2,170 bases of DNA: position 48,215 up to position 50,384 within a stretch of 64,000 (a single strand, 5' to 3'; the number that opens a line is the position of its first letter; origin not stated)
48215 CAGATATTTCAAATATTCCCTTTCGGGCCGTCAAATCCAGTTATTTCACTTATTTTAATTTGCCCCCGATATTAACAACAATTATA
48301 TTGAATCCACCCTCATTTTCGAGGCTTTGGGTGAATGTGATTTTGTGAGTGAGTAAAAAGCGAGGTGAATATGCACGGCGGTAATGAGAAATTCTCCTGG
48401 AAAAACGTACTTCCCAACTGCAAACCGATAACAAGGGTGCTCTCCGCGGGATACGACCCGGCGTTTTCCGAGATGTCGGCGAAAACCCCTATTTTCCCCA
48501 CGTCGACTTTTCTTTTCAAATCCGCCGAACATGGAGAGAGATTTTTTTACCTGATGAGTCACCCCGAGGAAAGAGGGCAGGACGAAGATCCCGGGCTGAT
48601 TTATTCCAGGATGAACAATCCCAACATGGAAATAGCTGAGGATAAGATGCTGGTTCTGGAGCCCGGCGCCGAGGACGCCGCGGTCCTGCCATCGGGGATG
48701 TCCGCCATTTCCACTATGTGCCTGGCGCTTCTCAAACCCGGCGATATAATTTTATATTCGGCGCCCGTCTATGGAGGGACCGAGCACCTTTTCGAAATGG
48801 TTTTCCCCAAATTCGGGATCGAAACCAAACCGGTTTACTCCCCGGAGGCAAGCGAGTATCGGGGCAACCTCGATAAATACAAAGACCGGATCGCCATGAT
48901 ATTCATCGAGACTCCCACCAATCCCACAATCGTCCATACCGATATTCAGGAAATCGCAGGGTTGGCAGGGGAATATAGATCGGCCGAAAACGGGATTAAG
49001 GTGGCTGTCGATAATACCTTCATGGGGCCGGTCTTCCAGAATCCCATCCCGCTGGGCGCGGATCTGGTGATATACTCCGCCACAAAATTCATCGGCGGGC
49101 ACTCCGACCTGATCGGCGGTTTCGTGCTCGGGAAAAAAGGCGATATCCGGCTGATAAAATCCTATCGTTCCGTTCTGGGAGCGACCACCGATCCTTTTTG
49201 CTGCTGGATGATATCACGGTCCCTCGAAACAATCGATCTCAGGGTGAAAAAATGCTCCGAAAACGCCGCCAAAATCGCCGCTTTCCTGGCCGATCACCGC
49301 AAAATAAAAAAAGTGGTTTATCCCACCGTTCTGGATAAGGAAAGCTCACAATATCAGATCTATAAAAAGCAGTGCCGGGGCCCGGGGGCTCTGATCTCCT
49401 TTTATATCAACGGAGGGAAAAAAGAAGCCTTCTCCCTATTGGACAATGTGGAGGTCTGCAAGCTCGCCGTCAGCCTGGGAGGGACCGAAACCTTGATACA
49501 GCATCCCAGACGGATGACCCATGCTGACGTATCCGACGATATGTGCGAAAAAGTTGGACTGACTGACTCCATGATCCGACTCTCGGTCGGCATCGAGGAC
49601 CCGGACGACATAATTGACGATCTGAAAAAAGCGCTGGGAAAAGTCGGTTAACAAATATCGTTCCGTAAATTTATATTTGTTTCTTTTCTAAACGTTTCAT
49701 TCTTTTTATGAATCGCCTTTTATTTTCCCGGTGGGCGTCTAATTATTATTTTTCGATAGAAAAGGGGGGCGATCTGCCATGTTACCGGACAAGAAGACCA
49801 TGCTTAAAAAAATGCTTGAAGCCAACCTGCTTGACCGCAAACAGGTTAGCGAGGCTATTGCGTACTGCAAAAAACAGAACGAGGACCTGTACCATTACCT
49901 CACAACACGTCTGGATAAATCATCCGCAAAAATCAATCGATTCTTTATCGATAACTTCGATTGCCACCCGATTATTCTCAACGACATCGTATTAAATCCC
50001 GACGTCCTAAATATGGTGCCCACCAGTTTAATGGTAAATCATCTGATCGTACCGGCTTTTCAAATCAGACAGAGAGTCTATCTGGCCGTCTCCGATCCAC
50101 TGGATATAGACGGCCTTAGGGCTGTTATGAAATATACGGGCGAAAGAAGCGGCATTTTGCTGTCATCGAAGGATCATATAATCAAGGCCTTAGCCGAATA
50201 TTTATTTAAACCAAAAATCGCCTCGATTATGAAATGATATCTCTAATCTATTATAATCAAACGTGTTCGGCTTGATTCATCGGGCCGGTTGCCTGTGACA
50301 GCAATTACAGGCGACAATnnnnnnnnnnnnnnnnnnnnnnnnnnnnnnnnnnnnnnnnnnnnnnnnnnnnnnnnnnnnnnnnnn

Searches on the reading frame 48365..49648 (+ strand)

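Call 53: search_protein_families(library=pfam, proteins=[window:48365-49648:+], max_evalue=0.00001)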
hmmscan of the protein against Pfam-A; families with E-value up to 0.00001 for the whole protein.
window:48365-49648:+ (428 aa): 3 families
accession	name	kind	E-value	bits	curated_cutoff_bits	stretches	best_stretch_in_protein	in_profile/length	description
PF01053.26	Cys_Met_Meta_PP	-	1.2e-109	366.9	27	1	23-424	2-380/381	Cys/Met metabolism PLP-dependent enzyme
PF00155.27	Aminotran_1_2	-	5.2e-06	26.3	19.7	1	101-228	64-202/361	Aminotransferase class I and II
PF06838.17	Met_gamma_lyase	-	9.1e-06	24.9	24.2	0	101-263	69-245/405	Methionine gamma-lyase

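Call 56: search_protein_families(library=ncbifam, proteins=[window:48365-49648:+], max_evalue=1e-10)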
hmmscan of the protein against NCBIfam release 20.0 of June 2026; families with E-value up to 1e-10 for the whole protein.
window:48365-49648:+ (428 aa): 42 families (the best 25 are shown)
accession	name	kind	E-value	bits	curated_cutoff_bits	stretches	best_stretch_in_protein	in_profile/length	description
NF005455.0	PRK07049.1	equivalog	2.2e-140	468.2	504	1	19-426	16-426/427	cystathionine gamma-synthase family protein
TIGR01328.1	met_gam_lyase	equivalog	3e-102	342.4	549.7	1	20-425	3-389/391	methionine gamma-lyase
NF004876.0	PRK06234.1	subfamily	3.2e-97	326.1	666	1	38-427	26-398/400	methionine gamma-lyase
NF005263.0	PRK06767.1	equivalog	2e-96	323.4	617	1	23-427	8-386/392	methionine gamma-lyase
NF006003.0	PRK08133.1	equivalog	3.1e-91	306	522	1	37-424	27-394/396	O-succinylhomoserine sulfhydrylase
TIGR01326.1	OAH_OAS_sulfhy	subfamily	7e-89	298.4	495.1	2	23-256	4-218/418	O-acetylhomoserine aminocarboxypropyltransferase/cysteine synthase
NF005696.0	PRK07504.1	equivalog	3.4e-88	296.1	675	1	20-427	10-396/397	O-succinylhomoserine sulfhydrylase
NF006097.0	PRK08249.1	equivalog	1.9e-87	293.3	600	1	70-427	50-396/402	cystathionine gamma-synthase family protein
TIGR01325.1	O_suc_HS_sulf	equivalog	4.8e-86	288.7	510.05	1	39-424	17-380/380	O-succinylhomoserine sulfhydrylase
NF005695.0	PRK07503.1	equivalog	5.5e-86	288.8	666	1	23-426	12-396/403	methionine gamma-lyase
NF005871.0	PRK07811.1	equivalog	5.9e-86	288.5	513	1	23-426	15-388/389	cystathionine gamma-synthase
NF006347.0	PRK08574.1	equivalog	4.6e-85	285.7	477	1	68-426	35-384/385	cystathionine gamma-synthase family protein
TIGR02080.1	O_succ_thio_ly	equivalog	2.1e-84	283.4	504.55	1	70-426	35-381/382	cystathionine gamma-synthase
NF005976.0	PRK08064.1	equivalog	7.3e-80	268.8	627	1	80-427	48-383/390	cystathionine beta-lyase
NF005810.0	PRK07671.1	equivalog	1.6e-79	267.7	594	1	72-424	36-376/377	bifunctional cystathionine gamma-lyase/homocysteine desulfhydrase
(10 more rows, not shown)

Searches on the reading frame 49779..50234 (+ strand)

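Call 53: search_protein_families(library=pfam, proteins=[window:49779-50234:+], max_evalue=0.00001)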
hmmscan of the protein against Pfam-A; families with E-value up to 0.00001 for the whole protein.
window:49779-50234:+ (152 aa): 1 family
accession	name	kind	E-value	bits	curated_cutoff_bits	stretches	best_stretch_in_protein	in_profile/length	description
PF05157.20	MshEN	-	1.3e-09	38.4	23.1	1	67-141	8-83/90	MshEN domain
